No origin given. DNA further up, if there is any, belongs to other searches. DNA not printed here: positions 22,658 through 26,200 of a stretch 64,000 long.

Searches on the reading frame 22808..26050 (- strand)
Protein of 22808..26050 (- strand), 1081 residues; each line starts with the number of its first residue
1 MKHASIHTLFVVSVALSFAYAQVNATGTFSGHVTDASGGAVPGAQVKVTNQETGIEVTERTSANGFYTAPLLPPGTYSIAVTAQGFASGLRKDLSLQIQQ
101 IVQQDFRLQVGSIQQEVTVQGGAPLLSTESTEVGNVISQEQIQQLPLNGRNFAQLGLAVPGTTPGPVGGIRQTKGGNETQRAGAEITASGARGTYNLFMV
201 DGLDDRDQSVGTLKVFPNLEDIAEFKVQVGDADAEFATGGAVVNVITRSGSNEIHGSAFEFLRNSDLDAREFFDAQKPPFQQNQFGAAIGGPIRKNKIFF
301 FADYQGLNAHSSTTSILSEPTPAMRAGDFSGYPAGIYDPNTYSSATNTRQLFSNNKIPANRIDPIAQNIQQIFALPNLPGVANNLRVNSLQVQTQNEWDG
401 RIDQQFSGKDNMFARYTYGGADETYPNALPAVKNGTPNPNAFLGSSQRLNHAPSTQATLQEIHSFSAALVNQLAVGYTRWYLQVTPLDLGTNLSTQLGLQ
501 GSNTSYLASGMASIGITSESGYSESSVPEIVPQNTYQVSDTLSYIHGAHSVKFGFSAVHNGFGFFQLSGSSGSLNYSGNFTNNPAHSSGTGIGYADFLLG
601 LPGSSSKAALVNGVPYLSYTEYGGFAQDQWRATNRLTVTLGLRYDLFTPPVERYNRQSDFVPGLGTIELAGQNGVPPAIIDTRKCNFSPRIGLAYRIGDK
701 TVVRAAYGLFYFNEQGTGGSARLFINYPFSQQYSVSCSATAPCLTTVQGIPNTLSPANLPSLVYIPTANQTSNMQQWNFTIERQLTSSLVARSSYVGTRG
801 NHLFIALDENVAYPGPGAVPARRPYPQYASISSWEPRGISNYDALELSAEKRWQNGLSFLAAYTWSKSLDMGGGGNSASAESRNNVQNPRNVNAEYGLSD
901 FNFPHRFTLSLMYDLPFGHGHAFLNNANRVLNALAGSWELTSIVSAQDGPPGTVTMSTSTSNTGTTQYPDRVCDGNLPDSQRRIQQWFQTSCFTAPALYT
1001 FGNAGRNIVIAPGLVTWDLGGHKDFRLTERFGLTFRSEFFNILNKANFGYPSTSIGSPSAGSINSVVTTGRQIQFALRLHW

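Call 10: search_protein_families(library=ncbifam, proteins=[window:22808-26050:-], max_evalue=0.00001)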
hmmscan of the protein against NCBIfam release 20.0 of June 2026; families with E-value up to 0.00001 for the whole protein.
window:22808-26050:- (1081 aa): 0 families

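Call 11: search_protein_families(library=pfam, proteins=[window:22808-26050:-], max_evalue=0.00001)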
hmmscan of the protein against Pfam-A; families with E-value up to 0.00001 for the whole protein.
window:22808-26050:- (1081 aa): 4 families
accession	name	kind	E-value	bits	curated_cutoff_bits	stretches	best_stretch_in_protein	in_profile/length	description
PF25183.1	OMP_b-brl_4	-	5e-259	862.6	30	1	246-1074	1-838/838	Outer membrane beta barrel domain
PF13620.12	CarboxypepD_reg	-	9.5e-20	71.2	32.3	1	29-109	2-82/82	Carboxypeptidase regulatory-like domain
PF00593.30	TonB_dep_Rec_b-barrel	-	2e-07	31.7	27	0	413-868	16-350/436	TonB dependent receptor-like, beta-barrel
PF13715.12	CarbopepD_reg_2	-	3.3e-06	27.5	32.2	1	30-114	2-82/88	CarboxypepD_reg-like domain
